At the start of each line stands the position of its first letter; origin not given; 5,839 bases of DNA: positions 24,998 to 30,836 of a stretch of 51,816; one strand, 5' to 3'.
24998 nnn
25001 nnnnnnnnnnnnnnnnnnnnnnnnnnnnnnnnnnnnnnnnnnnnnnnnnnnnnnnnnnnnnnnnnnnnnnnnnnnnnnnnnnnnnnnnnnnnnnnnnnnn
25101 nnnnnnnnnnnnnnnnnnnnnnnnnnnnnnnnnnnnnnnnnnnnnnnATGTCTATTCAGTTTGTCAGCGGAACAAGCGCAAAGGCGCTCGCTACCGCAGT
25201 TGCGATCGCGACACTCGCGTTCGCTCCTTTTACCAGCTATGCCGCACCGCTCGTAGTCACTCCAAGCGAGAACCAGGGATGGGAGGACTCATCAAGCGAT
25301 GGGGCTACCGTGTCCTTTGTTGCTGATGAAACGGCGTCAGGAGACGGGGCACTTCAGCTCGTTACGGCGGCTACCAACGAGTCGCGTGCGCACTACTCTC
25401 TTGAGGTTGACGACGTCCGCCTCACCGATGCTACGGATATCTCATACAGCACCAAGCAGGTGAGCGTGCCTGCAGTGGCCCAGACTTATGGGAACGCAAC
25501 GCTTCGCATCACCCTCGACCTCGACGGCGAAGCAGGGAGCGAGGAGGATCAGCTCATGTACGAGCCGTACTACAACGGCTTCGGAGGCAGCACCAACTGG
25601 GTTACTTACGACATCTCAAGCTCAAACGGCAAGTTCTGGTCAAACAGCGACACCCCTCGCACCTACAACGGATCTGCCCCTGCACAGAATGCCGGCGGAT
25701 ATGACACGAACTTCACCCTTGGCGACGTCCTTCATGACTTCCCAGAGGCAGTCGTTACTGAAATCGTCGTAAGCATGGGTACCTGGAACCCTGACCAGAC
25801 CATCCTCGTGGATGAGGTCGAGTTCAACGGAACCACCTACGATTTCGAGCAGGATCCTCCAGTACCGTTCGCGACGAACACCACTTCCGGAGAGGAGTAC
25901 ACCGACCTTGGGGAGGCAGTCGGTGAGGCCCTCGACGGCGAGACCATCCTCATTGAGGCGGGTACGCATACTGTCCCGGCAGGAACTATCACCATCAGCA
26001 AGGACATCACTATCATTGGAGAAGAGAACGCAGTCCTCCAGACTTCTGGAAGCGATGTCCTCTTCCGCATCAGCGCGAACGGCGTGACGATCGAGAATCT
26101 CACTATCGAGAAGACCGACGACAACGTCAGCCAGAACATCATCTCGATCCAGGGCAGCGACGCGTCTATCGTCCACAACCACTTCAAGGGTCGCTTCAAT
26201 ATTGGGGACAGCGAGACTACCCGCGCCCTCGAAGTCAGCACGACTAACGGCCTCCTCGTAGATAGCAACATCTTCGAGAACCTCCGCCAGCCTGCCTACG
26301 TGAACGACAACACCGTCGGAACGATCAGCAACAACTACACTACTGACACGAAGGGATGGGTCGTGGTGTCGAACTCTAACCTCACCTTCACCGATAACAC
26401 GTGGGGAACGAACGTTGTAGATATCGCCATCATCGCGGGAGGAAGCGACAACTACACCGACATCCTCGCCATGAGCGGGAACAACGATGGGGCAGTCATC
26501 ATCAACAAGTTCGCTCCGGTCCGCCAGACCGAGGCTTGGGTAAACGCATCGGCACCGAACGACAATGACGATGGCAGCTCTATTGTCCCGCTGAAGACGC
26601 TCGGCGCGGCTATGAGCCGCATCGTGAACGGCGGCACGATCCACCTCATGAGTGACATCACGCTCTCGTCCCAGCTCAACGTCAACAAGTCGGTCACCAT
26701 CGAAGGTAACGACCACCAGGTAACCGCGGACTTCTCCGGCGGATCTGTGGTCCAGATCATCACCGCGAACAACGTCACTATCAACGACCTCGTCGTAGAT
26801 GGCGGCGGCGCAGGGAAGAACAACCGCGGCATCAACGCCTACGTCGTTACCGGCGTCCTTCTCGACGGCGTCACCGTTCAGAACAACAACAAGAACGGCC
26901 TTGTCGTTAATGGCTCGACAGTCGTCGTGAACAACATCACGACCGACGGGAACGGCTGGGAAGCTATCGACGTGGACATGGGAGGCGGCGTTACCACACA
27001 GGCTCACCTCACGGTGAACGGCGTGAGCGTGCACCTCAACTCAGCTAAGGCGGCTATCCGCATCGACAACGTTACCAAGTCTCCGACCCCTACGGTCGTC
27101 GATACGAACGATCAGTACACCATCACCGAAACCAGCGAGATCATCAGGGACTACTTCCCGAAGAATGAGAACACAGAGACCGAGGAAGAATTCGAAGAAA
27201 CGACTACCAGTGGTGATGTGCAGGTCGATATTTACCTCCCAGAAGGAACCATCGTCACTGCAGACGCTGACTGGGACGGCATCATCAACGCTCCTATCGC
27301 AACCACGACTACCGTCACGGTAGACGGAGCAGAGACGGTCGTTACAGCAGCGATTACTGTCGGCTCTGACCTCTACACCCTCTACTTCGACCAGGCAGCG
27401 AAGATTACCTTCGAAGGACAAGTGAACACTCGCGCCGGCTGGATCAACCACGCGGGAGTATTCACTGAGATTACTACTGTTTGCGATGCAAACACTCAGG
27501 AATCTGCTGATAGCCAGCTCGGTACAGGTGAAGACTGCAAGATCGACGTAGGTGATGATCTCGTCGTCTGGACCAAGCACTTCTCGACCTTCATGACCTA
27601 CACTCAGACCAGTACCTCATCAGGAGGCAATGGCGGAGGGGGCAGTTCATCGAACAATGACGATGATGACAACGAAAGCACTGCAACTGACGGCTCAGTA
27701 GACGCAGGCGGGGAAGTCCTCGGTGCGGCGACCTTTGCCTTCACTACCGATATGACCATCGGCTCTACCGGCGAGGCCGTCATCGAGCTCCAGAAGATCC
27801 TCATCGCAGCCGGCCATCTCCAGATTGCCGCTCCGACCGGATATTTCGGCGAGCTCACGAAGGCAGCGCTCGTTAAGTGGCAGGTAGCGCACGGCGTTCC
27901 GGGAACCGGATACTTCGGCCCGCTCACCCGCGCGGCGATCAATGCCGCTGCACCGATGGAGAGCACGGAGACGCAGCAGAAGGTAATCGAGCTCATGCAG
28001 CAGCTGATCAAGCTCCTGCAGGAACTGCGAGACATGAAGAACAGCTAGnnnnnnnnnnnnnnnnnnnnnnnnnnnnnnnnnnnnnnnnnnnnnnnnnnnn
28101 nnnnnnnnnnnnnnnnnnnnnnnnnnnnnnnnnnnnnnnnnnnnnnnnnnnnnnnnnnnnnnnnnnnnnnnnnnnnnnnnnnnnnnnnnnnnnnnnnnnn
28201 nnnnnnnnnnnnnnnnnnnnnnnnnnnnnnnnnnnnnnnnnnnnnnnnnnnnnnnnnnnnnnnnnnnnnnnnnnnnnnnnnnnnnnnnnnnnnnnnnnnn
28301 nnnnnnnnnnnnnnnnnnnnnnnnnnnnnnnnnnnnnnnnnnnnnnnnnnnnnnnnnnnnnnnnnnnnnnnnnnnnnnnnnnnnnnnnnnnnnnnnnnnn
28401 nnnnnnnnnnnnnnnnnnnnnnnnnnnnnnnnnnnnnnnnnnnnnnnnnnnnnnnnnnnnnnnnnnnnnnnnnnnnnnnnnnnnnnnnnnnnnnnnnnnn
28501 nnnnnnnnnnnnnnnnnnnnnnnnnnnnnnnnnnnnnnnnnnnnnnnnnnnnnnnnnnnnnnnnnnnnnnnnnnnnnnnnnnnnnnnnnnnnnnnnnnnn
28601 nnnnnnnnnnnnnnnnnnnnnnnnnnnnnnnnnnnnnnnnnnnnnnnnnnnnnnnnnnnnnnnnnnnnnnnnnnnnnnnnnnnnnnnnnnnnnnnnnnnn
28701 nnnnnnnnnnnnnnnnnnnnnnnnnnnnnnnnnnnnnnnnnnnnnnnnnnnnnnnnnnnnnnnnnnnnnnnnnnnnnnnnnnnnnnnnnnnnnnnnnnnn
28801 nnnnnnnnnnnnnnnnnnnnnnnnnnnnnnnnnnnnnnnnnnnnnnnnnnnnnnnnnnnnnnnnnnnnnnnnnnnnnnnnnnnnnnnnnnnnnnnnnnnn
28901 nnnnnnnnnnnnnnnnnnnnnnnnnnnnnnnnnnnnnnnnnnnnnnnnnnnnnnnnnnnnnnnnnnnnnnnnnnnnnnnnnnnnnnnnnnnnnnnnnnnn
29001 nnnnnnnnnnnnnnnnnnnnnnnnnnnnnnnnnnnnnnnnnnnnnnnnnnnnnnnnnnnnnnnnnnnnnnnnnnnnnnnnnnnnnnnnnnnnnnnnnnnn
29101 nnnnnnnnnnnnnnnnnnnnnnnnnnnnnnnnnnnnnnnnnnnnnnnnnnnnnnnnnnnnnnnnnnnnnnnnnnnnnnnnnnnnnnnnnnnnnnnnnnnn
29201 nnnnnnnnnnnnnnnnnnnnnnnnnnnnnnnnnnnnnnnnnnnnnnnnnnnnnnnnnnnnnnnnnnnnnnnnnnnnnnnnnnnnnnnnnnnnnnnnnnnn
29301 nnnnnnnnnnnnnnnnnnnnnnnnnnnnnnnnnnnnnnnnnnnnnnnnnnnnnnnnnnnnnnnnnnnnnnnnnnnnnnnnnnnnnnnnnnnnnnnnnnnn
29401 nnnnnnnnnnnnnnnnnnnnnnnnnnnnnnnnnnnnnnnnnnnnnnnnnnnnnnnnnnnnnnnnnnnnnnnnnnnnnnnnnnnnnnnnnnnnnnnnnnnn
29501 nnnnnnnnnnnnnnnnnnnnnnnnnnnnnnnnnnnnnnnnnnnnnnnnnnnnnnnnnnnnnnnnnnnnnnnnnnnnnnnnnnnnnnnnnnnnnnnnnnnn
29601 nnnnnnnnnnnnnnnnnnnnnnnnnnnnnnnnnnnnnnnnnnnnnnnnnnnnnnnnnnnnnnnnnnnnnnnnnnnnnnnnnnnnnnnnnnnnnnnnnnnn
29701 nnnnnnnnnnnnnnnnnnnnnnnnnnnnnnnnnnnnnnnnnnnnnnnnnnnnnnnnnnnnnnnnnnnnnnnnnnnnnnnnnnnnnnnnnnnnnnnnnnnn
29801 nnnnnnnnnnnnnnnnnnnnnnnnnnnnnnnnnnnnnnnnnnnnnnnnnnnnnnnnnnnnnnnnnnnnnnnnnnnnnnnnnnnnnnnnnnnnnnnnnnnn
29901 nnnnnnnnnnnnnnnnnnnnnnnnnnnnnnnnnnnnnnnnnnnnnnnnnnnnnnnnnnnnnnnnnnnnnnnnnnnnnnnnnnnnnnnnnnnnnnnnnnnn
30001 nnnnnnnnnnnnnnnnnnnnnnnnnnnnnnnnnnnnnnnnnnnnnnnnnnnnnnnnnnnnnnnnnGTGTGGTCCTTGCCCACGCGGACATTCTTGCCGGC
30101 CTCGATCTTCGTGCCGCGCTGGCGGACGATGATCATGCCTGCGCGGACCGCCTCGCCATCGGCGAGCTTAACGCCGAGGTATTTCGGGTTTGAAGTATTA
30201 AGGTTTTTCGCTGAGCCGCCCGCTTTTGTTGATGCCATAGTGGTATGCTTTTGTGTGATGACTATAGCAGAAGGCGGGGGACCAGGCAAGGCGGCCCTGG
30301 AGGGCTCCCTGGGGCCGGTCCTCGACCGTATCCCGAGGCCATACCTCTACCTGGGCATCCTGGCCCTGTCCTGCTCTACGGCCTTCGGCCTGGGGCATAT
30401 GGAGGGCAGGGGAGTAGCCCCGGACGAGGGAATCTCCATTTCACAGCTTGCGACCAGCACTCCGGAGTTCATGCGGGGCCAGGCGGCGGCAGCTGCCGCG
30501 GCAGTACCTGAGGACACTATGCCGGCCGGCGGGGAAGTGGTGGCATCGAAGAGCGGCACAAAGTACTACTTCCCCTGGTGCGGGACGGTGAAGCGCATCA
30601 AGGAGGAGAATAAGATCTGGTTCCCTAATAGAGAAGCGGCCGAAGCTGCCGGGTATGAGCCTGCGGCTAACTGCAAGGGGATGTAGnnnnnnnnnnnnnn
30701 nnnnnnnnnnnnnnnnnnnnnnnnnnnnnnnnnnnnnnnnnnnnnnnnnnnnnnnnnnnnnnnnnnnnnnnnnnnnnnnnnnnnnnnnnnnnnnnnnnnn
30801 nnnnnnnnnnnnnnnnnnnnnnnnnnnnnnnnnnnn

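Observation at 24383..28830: Shared (Q/E)VLG(A/E) motif at the end of low-complexity linkers in three adjacent, unrelated envelope proteins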

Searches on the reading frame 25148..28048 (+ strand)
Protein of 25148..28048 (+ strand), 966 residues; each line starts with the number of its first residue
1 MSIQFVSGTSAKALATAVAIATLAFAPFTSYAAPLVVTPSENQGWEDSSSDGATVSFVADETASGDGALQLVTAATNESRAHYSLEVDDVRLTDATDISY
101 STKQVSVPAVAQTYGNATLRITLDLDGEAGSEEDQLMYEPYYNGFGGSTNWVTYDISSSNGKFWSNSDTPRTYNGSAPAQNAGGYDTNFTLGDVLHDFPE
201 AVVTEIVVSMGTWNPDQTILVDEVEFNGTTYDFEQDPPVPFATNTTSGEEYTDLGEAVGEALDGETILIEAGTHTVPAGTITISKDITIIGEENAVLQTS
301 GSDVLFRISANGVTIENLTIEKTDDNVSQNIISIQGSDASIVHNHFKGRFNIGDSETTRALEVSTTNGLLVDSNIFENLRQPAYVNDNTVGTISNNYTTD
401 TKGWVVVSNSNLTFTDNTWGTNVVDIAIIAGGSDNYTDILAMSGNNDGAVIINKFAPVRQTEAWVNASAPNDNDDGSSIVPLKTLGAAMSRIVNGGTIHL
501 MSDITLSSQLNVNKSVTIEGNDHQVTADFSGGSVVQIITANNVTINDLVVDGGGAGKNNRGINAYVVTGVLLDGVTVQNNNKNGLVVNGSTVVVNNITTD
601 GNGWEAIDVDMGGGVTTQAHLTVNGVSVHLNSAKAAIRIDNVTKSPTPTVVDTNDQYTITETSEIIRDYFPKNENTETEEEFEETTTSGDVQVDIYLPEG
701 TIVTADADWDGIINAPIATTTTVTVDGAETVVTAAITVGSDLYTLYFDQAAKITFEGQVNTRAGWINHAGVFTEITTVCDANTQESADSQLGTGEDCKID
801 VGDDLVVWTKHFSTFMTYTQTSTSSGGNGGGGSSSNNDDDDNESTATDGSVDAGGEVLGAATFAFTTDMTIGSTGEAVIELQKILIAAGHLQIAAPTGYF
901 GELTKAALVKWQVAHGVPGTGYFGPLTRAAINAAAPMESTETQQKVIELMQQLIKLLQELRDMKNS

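Call 8: search_protein_families(library=pfam, proteins=[window:25148-28048:+], max_evalue=0.01)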
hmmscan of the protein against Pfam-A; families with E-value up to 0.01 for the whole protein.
window:25148-28048:+ (966 aa): 1 family
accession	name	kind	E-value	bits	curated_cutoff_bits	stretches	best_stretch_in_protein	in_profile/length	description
PF01471.23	PG_binding_1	-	9.4e-12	45.4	23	1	874-931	1-57/57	Putative peptidoglycan binding domain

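Call 9: search_protein_families(library=ncbifam, proteins=[window:25148-28048:+], max_evalue=0.01)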
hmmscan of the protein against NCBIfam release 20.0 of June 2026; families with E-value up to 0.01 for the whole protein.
window:25148-28048:+ (966 aa): 2 families
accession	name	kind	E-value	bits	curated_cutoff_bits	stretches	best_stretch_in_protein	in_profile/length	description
TIGR04247.1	NosD_copper_fam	subfamily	1.7e-12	46.6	300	2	254-347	1-94/377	nitrous oxide reductase family maturation protein NosD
TIGR02869.1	spore_SleB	equivalog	6.4e-06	26.2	236.5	1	869-955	7-90/201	spore cortex-lytic enzyme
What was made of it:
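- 25148..28048 (+): Protein B: signal peptide, beta-helix passenger (weak NosD-like match), linker, motif, PG_binding_1 (27767-27940), C-terminal helix. NCBIfam NosD family match at residues 254-347, far below the cut-off (call 9).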

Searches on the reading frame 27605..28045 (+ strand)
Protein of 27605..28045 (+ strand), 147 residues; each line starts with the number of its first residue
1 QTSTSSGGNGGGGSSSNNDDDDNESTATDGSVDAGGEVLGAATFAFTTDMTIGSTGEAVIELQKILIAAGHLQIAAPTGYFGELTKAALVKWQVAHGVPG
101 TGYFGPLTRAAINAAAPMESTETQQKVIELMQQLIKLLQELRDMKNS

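Call 50: predict_structure(alignment_id=A2)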
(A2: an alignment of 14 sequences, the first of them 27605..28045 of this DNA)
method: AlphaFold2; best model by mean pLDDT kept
length: 147 residues; sequences in the alignment: 14
mean_pLDDT: 80.2   pTM: 0.54
mean pLDDT of the five models: 80.2, 79.8, 79.6, 78.7, 76.4
residues with pLDDT >= 90: 84; 70-90: 14; 50-70: 33; < 50: 16
segments of 3 or more residues with pLDDT < 50: 28-30, 34-41
pLDDT, mean of each block of 10 residues (from residue 1): 59 57 50 45 81 97 93 95 98 96 95 72 81 97 93
secondary structure, 60 per line:
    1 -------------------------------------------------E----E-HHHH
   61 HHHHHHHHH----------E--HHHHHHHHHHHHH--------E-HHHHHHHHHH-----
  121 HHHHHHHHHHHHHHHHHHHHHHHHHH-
elements in order: H57-69 H83-95 H106-115 H121-146
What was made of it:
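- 27707..27733 (+): Motif copy 2, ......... (core EVLGA at 27713-27727), at the end of the Gly/Ser/Asn/Asp linker of protein B. AlphaFold2 gives pLDDT below 50 at the motif, whereas the PG-binding helices that follow are above 90 (call 50).
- On PG_binding_1 (PF01471): is the motif part of the domain?: pLDDT is below 50 at the motif and above 90 in the domain (call 50).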

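Call 68: search_protein_representatives(alignment_id=A2)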
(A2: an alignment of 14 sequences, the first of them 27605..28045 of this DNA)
Query: 14 sequences, 114 profile positions. Proteins with E-value up to 0.001 (for the whole library): 69065; up to 1e-10: 26532; up to 1e-30: 2006. The best 150 are listed.
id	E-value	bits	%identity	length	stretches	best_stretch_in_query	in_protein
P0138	4.9e-125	426.6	-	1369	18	46-110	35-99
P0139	2.1e-93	324.7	-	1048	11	35-108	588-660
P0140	3.9e-87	304.5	-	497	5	16-111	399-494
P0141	1.5e-86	302.6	-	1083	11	16-106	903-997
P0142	3.7e-85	298.1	-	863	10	27-112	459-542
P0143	9.0e-85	296.8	-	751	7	31-108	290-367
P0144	1.6e-84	296.0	-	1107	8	49-107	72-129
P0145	5.1e-84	294.4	-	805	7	26-110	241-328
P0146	1.6e-82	289.6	-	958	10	34-108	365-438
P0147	3.2e-82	288.6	-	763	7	27-110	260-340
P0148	8.5e-82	287.2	-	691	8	35-110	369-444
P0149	6.8e-80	281.1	-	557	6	33-109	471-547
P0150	1.8e-79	279.7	-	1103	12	29-110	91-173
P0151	3.1e-79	279.0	-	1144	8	45-111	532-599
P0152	9.2e-79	277.5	-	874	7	34-108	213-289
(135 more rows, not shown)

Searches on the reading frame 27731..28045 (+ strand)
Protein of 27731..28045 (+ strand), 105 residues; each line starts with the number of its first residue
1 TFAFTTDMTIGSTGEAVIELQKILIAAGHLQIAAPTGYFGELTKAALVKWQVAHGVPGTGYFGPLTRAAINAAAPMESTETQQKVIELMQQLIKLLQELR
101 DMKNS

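Call 33: find_homologous_proteins(query=window:27731-28045:+, max_evalue=0.001)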
Query window:27731-28045:+ (105 aa): 16 proteins with E <= 0.001 among 25 candidates.
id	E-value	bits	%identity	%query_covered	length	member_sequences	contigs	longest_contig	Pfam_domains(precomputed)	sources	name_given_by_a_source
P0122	1.4e-27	113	50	96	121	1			PF01471.24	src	-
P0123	1.5e-26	110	48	66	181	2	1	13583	PF01471.24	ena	-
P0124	3.2e-16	77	56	70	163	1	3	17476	PF01471.24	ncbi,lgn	-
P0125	1.9e-13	68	42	61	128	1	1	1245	PF01471.24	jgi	jgi:peptidoglycan hydrolase-like protein with peptidoglycan-binding domain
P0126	1.1e-9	56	49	64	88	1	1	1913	PF01471.24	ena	-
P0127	6.0e-9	54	51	64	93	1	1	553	PF01471.24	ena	-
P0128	1.6e-8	52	46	60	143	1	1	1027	PF09374.16,PF01471.24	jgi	jgi:peptidoglycan hydrolase-like protein with peptidoglycan-binding domain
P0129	1.7e-7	49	49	67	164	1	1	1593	PF01471.24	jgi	-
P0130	1.0e-6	47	52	64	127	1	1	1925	PF01471.24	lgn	-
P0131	2.4e-6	45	45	64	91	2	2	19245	PF01471.24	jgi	jgi:peptidoglycan hydrolase-like protein with peptidoglycan-binding domain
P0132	3.5e-6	45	77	30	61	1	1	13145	PF01471.24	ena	-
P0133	4.6e-6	44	46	66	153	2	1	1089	PF01471.24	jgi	-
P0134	6.1e-5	41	45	68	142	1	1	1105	PF01471.24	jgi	jgi:peptidoglycan hydrolase-like protein with peptidoglycan-binding domain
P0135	6.3e-5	41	45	64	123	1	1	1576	PF01471.24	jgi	-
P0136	1.1e-4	40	69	33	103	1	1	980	PF01471.24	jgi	jgi:peptidoglycan hydrolase-like protein with peptidoglycan-binding domain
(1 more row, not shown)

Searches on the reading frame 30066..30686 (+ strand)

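Call 8: search_protein_families(library=pfam, proteins=[window:30066-30686:+], max_evalue=0.01)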
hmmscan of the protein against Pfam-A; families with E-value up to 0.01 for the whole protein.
window:30066-30686:+ (206 aa): 1 family
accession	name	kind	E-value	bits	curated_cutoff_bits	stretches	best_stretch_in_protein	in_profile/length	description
PF02805.21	Ada_Zn_binding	-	0.00083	19.8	23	1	149-204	9-63/65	Metal binding domain of Ada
